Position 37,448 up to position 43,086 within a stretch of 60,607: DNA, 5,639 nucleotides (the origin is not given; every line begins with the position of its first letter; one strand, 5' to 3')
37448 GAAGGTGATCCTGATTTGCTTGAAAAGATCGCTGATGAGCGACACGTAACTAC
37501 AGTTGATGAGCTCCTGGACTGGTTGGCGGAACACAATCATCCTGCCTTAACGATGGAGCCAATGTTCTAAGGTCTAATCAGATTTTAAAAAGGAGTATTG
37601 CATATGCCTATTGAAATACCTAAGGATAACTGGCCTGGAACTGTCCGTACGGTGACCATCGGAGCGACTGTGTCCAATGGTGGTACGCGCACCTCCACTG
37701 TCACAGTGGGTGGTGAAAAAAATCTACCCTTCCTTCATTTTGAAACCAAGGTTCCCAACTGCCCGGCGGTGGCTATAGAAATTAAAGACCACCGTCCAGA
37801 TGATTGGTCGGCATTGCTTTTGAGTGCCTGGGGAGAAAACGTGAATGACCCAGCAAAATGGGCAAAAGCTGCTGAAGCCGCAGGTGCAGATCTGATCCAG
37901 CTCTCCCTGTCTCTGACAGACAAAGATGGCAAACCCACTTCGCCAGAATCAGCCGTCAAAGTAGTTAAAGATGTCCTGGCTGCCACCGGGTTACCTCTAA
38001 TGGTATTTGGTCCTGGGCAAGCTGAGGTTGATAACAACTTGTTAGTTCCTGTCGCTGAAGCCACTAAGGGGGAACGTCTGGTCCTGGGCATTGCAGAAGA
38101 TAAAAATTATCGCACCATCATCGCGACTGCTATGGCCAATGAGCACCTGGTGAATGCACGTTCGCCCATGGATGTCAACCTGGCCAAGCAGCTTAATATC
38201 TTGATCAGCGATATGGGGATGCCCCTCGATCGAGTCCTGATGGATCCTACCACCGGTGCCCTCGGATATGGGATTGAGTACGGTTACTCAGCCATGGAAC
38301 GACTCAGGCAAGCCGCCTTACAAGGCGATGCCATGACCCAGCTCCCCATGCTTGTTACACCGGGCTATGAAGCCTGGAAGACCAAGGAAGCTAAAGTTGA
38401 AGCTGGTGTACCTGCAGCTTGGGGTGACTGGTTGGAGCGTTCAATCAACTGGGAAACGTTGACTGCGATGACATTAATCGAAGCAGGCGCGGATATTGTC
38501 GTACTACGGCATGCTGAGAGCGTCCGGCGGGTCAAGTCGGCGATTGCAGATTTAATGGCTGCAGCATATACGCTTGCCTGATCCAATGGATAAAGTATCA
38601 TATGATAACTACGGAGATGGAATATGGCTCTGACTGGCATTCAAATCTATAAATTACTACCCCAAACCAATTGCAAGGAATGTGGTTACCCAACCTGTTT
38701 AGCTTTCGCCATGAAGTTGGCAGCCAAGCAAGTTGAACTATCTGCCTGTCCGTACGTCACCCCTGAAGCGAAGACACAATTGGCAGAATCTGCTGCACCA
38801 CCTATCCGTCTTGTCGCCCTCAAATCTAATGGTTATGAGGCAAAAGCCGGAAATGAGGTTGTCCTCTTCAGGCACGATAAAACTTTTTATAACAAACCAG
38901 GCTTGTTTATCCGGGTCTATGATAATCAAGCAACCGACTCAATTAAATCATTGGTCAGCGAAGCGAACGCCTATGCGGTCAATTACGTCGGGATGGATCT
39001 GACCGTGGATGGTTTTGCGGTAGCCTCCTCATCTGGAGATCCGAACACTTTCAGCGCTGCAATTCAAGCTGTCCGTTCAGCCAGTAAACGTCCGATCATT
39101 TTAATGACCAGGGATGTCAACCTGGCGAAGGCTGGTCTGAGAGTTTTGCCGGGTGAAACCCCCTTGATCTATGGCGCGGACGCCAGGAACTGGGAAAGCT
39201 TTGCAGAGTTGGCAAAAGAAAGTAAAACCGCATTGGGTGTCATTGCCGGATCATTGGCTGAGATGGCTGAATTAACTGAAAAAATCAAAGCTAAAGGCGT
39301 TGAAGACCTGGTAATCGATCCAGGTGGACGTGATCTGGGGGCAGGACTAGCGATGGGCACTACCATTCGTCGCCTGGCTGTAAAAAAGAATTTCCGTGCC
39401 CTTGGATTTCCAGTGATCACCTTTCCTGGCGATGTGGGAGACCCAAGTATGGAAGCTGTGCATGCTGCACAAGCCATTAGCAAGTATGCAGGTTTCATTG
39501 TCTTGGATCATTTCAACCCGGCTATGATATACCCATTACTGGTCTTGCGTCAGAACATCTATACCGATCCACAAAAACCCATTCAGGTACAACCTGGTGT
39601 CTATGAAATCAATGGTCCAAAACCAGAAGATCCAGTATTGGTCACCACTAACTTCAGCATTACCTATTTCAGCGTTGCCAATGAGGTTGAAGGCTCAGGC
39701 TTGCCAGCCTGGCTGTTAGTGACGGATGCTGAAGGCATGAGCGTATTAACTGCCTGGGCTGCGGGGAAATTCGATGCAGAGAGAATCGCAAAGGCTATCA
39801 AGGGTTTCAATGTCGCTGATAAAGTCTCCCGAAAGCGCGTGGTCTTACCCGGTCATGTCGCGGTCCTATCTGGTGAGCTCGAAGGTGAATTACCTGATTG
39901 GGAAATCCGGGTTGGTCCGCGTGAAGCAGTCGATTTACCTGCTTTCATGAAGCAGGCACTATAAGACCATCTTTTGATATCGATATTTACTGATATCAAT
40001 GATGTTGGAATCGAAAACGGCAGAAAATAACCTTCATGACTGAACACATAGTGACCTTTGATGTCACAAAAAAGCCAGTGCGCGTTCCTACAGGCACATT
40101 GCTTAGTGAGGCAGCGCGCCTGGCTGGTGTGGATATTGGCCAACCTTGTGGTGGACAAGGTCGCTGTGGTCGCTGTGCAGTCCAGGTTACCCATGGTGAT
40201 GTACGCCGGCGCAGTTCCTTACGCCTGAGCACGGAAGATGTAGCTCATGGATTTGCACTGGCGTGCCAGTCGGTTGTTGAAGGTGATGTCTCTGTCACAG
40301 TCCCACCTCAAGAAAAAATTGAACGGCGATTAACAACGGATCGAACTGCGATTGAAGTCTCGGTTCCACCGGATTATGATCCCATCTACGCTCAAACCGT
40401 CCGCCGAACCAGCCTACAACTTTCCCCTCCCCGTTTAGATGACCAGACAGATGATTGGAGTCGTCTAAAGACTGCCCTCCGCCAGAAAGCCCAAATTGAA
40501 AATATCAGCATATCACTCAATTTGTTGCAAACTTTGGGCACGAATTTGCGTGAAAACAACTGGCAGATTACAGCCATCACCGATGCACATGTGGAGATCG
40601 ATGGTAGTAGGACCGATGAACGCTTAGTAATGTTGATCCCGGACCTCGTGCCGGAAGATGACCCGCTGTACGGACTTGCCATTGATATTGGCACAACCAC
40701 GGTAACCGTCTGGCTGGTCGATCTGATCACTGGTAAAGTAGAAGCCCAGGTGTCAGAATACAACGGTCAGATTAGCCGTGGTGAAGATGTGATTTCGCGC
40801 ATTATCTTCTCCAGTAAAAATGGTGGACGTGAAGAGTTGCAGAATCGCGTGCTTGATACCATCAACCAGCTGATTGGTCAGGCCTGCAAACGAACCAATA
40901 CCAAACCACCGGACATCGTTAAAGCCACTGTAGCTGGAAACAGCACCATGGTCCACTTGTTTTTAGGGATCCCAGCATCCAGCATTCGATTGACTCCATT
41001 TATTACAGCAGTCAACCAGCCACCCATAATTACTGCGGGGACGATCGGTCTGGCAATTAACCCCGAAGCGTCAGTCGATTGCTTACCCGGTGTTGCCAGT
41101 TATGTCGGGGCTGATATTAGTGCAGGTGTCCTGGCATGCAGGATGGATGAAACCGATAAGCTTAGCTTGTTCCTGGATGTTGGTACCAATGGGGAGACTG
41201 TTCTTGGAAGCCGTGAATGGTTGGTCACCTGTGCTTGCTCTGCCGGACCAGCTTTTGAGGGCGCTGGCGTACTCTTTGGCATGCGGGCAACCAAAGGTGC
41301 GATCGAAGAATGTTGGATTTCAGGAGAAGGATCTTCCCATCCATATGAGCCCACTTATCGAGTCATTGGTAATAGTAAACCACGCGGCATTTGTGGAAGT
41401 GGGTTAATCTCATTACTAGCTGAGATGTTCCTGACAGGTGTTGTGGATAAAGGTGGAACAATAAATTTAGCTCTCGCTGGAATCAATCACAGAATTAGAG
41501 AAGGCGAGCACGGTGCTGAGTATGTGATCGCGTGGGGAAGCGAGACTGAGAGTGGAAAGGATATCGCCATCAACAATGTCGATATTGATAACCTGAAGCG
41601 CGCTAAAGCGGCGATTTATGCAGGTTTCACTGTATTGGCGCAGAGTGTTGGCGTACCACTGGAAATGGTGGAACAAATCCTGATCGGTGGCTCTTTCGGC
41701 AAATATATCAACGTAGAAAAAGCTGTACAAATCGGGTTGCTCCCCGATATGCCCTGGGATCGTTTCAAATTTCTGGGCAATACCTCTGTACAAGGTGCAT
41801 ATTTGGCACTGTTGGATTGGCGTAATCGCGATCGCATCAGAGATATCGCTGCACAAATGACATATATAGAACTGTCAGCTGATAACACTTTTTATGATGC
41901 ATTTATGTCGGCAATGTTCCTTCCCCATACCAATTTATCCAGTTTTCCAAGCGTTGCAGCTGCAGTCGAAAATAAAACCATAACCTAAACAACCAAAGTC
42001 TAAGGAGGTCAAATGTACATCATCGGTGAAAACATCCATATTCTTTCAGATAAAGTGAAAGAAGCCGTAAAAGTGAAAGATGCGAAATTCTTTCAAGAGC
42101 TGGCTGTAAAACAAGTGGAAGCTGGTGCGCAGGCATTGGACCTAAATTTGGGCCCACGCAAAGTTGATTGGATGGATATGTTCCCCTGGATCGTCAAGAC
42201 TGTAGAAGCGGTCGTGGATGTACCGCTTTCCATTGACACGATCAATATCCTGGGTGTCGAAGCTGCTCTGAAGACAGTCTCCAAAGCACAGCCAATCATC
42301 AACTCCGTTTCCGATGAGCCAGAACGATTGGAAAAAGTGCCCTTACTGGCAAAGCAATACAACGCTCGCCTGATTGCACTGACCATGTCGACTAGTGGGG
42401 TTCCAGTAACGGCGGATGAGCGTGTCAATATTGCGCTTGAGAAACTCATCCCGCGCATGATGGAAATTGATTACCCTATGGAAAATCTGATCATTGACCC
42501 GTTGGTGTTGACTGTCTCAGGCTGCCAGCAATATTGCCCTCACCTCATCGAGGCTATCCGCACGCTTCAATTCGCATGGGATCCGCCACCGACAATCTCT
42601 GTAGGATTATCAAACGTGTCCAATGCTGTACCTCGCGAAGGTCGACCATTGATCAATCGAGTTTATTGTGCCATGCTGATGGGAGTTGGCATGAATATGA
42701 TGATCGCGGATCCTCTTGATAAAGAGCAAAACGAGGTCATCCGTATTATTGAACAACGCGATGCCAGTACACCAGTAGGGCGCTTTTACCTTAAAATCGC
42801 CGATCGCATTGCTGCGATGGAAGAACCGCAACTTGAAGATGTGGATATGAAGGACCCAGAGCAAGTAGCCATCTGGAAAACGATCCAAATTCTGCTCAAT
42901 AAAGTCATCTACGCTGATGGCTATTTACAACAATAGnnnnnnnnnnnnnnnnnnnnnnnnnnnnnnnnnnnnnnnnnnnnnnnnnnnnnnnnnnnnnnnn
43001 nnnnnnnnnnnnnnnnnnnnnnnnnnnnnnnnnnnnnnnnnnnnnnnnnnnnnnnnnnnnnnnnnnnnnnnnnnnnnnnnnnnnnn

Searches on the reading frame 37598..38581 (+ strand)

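Call 6: search_protein_families(library=pfam, proteins=[window:37598-38581:+], max_evalue=0.0001)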
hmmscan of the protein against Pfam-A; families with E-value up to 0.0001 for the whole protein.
window:37598-38581:+ (327 aa): 1 family
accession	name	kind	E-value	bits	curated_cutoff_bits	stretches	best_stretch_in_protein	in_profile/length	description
PF03599.22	CdhD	-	1.6e-36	126.3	24.8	1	20-308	3-245/387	CO dehydrogenase/acetyl-CoA synthase delta subunit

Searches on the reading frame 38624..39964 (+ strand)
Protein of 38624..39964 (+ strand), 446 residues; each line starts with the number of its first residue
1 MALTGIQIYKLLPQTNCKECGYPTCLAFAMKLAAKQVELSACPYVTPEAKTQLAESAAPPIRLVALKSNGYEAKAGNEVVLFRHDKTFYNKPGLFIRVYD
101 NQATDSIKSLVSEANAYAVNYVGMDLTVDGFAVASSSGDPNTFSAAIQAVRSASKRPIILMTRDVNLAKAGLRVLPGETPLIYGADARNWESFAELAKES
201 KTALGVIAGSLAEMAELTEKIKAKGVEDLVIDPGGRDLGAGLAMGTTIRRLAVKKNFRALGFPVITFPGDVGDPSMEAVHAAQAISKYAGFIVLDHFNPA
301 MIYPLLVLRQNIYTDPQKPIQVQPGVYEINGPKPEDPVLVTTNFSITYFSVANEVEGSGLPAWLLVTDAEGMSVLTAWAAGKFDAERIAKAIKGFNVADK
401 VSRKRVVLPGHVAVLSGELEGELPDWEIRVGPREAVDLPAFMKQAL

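Call 6: search_protein_families(library=pfam, proteins=[window:38624-39964:+], max_evalue=0.0001)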
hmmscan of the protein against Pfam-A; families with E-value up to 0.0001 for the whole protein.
window:38624-39964:+ (446 aa): 2 families
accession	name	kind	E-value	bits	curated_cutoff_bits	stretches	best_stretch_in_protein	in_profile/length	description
PF03599.22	CdhD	-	1.6e-91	307.4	24.8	1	68-440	6-385/387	CO dehydrogenase/acetyl-CoA synthase delta subunit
PF04060.18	FeS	-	2.5e-14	53.1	23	1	12-44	1-33/33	Putative Fe-S cluster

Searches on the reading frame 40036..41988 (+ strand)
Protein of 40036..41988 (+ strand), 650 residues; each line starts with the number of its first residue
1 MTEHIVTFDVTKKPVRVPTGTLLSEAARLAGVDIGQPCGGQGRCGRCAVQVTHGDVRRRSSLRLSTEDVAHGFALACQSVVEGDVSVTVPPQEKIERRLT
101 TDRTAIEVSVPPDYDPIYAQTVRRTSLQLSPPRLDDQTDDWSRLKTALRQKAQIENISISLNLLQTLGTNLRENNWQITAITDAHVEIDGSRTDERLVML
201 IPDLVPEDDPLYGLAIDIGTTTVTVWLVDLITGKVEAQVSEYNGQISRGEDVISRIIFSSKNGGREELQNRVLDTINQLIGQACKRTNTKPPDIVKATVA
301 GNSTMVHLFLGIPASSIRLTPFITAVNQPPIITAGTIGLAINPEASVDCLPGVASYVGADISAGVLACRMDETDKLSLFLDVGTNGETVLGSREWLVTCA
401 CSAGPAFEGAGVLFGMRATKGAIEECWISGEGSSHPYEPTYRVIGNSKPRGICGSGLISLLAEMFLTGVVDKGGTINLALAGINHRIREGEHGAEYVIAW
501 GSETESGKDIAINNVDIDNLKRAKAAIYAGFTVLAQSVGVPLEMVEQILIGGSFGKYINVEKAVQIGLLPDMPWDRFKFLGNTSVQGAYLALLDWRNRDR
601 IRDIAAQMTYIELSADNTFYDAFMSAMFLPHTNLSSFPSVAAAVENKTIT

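Call 4: search_protein_families(library=pfam, proteins=[window:40036-41988:+], max_evalue=0.01)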
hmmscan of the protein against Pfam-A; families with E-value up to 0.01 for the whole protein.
window:40036-41988:+ (650 aa): 4 families
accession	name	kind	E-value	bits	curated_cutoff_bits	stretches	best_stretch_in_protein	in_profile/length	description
PF14574.11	RACo_C_ter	-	1.2e-96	323.2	27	1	376-640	2-260/261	C-terminal domain of RACo the ASKHA domain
PF17651.6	Raco_middle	-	2.2e-56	190.5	26.8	1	212-372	1-162/163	RACo middle region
PF17650.6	RACo_linker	-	2.8e-15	56.3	26.2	1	121-183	11-70/86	RACo linker region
PF00111.32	Fer2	-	1.8e-12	47.4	21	1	14-81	9-76/77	2Fe-2S iron-sulfur cluster binding domain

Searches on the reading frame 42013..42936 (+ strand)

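Call 4: search_protein_families(library=pfam, proteins=[window:42013-42936:+], max_evalue=0.01)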
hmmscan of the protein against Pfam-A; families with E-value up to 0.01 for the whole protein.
window:42013-42936:+ (307 aa): 2 families
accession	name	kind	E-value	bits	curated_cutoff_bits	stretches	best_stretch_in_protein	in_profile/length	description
PF00809.28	Pterin_bind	-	4.1e-17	63.1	25.5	1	15-231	11-242/244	Pterin binding enzyme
PF03599.22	CdhD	-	0.0017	17.6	24.8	1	55-125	83-151/387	CO dehydrogenase/acetyl-CoA synthase delta subunit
